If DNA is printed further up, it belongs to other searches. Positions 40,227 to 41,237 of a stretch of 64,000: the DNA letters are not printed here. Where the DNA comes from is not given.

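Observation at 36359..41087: Giant Cys-rich Kelch-propeller surface protein co-encoded with a pilin-like protein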

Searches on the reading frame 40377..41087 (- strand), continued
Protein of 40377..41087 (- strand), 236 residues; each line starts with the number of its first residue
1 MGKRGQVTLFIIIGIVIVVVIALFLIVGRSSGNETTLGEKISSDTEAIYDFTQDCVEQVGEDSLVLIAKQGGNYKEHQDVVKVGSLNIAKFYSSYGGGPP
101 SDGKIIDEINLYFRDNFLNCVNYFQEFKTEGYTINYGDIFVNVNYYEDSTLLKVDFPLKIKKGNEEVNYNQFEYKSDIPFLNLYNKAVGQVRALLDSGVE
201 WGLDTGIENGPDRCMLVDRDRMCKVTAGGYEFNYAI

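Call 48: predict_structure(alignment_id=A2)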
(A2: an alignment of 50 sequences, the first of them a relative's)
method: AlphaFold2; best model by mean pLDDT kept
length: 236 residues; sequences in the alignment: 50
mean_pLDDT: 89.6   pTM: 0.78
mean pLDDT of the five models: 89.6, 89.0, 88.7, 88.3, 88.3
residues with pLDDT >= 90: 175; 70-90: 39; 50-70: 16; < 50: 6
segments of 3 or more residues with pLDDT < 50: 33-38
pLDDT, mean of each block of 10 residues (from residue 1): 81 97 85 50 87 98 98 89 95 86 95 96 94 97 97 97 95 98 95 85 64 86 94 95
secondary structure, 60 per line:
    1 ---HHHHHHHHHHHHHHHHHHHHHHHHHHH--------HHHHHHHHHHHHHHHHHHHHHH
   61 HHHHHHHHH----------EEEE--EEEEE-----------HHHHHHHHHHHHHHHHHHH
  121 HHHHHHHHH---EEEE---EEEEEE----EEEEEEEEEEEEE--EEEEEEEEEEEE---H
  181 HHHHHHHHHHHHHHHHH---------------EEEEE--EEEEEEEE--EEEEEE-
elements in order: H4-30 H39-69 E80-83 E86-90 H102-129 E133-136 E140-145 E150-162 E165-176 H180-197 E213-217 E220-227 E230-235

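Call 60: fold_search(model_id=the predicted structure, library=pdb)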
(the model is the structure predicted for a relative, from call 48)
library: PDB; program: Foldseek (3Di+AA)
matches with E <= 10: 1403; with E <= 0.001: 0
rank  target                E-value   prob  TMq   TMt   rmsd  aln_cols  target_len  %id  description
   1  7zx8_V                1.8e-02  0.63  0.11  0.25  12.0        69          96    7  Structure of SNAPc containing Pol II pre-initiation complex bound to U1 snRNA promoter (OC) (released 2022-12-07)
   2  9evs_D                2.2e-02  0.13  0.17  0.10  26.8       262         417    6  Structure of the flowering plant mitoribosome with P-site tRNA (released 2025-09-03)
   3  1nh2_D                2.3e-02  0.54  0.12  0.24  12.3        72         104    7  Crystal structure of a yeast TFIIA/TBP/DNA complex (released 2003-10-21)
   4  7oha_M                2.3e-02  0.51  0.12  0.22  11.8        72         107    7  nucleosome with TBP and TFIIA bound at SHL +2 (released 2021-07-28)
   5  8p0w_H                2.8e-02  0.30  0.15  0.18  21.4       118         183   16  Structure of the human Commander complex COMMD ring (released 2024-03-20)
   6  7o4i_V                3.1e-02  0.41  0.11  0.22  12.2        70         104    7  Yeast RNA polymerase II transcription pre-initiation complex with initial transcription bubble (released 2021-06-16)
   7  8p0w_A                3.1e-02  0.23  0.14  0.16  20.6       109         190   10  Structure of the human Commander complex COMMD ring (released 2024-03-20)
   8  6p77_A                3.3e-02  0.21  0.14  0.21  17.2       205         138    5  2.5 Angstrom structure of Caci_6494 from Catenulispora Acidiphila (released 2020-06-17)
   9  3aaa_B                3.7e-02  0.15  0.16  0.16  20.3       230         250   11  Crystal Structure of Actin capping protein in complex with V-1 (released 2010-08-04)
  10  5fyw_U                4.2e-02  0.30  0.12  0.26  15.1        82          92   10  Transcription initiation complex structures elucidate DNA opening (OC) (released 2016-05-18)
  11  6p77_B                6.0e-02  0.20  0.15  0.22  17.2       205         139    5  2.5 Angstrom structure of Caci_6494 from Catenulispora Acidiphila (released 2020-06-17)
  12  1wql_B                6.8e-02  0.13  0.15  0.18  18.4       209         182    7  Cumene dioxygenase (cumA1A2) from Pseudomonas fluorescens IP01 (released 2005-03-29)
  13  7t5q_J                7.2e-02  0.11  0.14  0.12  27.4       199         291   12  Cryo-EM Structure of a Transition State of Arp2/3 Complex Activation (released 2023-06-14)
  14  8bjm_B                7.6e-02  0.38  0.17  0.21  20.6       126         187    8  Human full length RAD52 undecamer. (released 2023-11-15)
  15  5mtw_D                8.1e-02  0.35  0.14  0.23  13.9        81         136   15  Mycobacterium tuberculosis Rv1957 SecB-like chaperone in complex with a ChAD peptide from Rv1956 HigA1 antitoxin (released 2018-10-24)
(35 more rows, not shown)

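Call 61: search_protein_families(library=pfam, proteins=[L018:1950-5810:+, L034:2780-7720:+, L013:11281-13503:+, L016:11986-17073:+, L040:2317-5319:+, L025:10716-13088:+, L014:1754-4873:+, L022:10097-11674:+, L036:5204-7279:+], max_evalue=0.001)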
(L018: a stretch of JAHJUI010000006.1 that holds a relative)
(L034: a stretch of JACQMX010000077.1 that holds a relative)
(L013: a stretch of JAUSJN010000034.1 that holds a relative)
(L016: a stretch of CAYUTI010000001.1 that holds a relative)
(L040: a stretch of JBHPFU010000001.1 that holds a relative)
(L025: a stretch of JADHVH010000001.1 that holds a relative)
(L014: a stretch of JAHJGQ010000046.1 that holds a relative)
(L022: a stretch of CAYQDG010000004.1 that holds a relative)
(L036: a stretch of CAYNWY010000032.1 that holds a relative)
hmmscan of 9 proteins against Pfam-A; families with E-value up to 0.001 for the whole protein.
L018:1950-5810:+ (1286 aa): 0 families

L034:2780-7720:+ (1646 aa): 1 family
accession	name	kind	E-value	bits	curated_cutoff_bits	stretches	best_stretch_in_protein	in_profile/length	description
PF16656.11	Pur_ac_phosph_N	-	0.0009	20.2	30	1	39-103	9-83/93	Purple acid Phosphatase, N-terminal domain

L013:11281-13503:+ (740 aa): 0 families

L016:11986-17073:+ (1695 aa): 0 families

L040:2317-5319:+ (1000 aa): 0 families

L025:10716-13088:+ (790 aa): 0 families

L014:1754-4873:+ (1039 aa): 0 families

L022:10097-11674:+ (525 aa): 0 families

L036:5204-7279:+ (691 aa): 0 families

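Call 68: search_solved_structures(query=A2, max_evalue=1)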
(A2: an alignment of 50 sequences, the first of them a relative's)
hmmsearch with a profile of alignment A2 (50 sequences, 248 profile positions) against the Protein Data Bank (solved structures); distinct sequences matched with E-value up to 1: 3.
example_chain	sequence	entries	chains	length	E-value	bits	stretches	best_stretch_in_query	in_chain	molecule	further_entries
9wyu_A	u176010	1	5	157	0.44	13.3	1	79-168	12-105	Anti-Parallel Protein 10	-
8tob_GA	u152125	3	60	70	0.81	12.4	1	9-55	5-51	Fimbrial protein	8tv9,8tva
8wql_ID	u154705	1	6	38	0.95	12.2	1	7-28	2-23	Photosystem II reaction center protein I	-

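Call 72: search_protein_families(library=pfam, alignment_id=A2, max_evalue=0.01)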
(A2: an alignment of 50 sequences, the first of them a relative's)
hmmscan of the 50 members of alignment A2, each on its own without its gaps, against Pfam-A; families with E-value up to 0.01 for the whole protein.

A. member 1, P0001 (236 aa): 0 families

B. families by the number of members that match (of 50 scanned): 5 families
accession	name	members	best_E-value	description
PF06288.18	DUF1040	1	0.00018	Protein of unknown function (DUF1040)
PF21738.2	DJR-like_dom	1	0.0003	Double jelly roll-like domain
PF21085.3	CusS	1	0.0029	CusS sensor domain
PF15820.10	ECSCR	1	0.0047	Endothelial cell-specific chemotaxis regulator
PF21103.3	PH1_SSRP1-like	1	0.0084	SSRP1 PH domain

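Call 73: search_protein_families(library=ncbifam, alignment_id=A2, max_evalue=0.01)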
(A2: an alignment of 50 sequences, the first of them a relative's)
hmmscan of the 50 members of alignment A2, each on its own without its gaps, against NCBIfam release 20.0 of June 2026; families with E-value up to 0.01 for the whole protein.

A. member 1, P0001 (236 aa): 0 families

B. families by the number of members that match (of 50 scanned): 3 families
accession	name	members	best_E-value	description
NF046001.1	SecDF_plasm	1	0.00038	protein translocase subunit SecDF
NF045836.1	MMB_0454_fam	1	0.00066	MMB_0454 family protein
NF008462.0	PRK11346.1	1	0.00094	protein YibB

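Call 76: find_related_loci(query=A2, collection=viral_contigs, flank=6000)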
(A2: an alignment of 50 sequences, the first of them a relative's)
Query A2 (236 aa) in viral_contigs; peptide patterns used: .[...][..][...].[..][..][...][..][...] (x = any residue, [..] = any of these).
41 stretches matched a pattern, but none encodes a relative of the query by tblastn (E <= 1e-3).

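Call 82: search_protein_families(library=pfam, proteins=[L024:8374-9222:-, L024:6218-8371:+, L024:5526-6221:+, L039:4891-5706:+], max_evalue=0.01)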
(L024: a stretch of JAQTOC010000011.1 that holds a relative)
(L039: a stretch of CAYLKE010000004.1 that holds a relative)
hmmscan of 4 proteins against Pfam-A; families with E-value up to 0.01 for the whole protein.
L024:8374-9222:- (282 aa): 2 families
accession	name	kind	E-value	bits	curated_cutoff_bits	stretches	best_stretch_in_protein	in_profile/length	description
PF01478.23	Peptidase_A24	-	9.6e-12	45.7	26.5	1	9-121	2-102/104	Type IV leader peptidase family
PF06819.16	Arc_PepC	-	0.00098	19.7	23.4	1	180-251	6-77/110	Archaeal Peptidase A24 C-terminal Domain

L024:6218-8371:+ (717 aa): 0 families

L024:5526-6221:+ (231 aa): 0 families

L039:4891-5706:+ (271 aa): 2 families
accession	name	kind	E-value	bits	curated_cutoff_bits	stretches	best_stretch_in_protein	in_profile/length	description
PF00520.37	Ion_trans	-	9e-34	117.2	25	1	24-248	2-238/241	Ion transport protein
PF07885.22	Ion_trans_2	-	1.3e-14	54.2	22.5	1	166-241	2-75/79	Ion channel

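Call 89: search_protein_families(library=pfam, proteins=[L028:9992-13651:+, L069:9998-13294:+, L084:9989-12994:+, L016:9980-11989:+, L040:174-2324:+, L013:10001-11311:+, L014:444-1757:+, L045:10001-11020:+, L083:9992-12772:+], max_evalue=0.001)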
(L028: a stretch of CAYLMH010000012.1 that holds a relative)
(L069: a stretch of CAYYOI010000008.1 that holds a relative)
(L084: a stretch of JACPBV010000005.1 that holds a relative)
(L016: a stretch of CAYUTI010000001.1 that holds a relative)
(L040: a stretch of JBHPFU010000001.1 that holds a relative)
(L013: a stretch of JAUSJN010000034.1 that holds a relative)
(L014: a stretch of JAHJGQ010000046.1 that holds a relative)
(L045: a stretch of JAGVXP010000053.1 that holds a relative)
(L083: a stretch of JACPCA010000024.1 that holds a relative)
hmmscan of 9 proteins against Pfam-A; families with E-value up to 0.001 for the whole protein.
L028:9992-13651:+ (1219 aa): 0 families

L069:9998-13294:+ (1098 aa): 0 families

L084:9989-12994:+ (1001 aa): 0 families

L016:9980-11989:+ (669 aa): 0 families

L040:174-2324:+ (716 aa): 0 families

L013:10001-11311:+ (436 aa): 0 families

L014:444-1757:+ (437 aa): 0 families

L045:10001-11020:+ (339 aa): 0 families

L083:9992-12772:+ (926 aa): 0 families
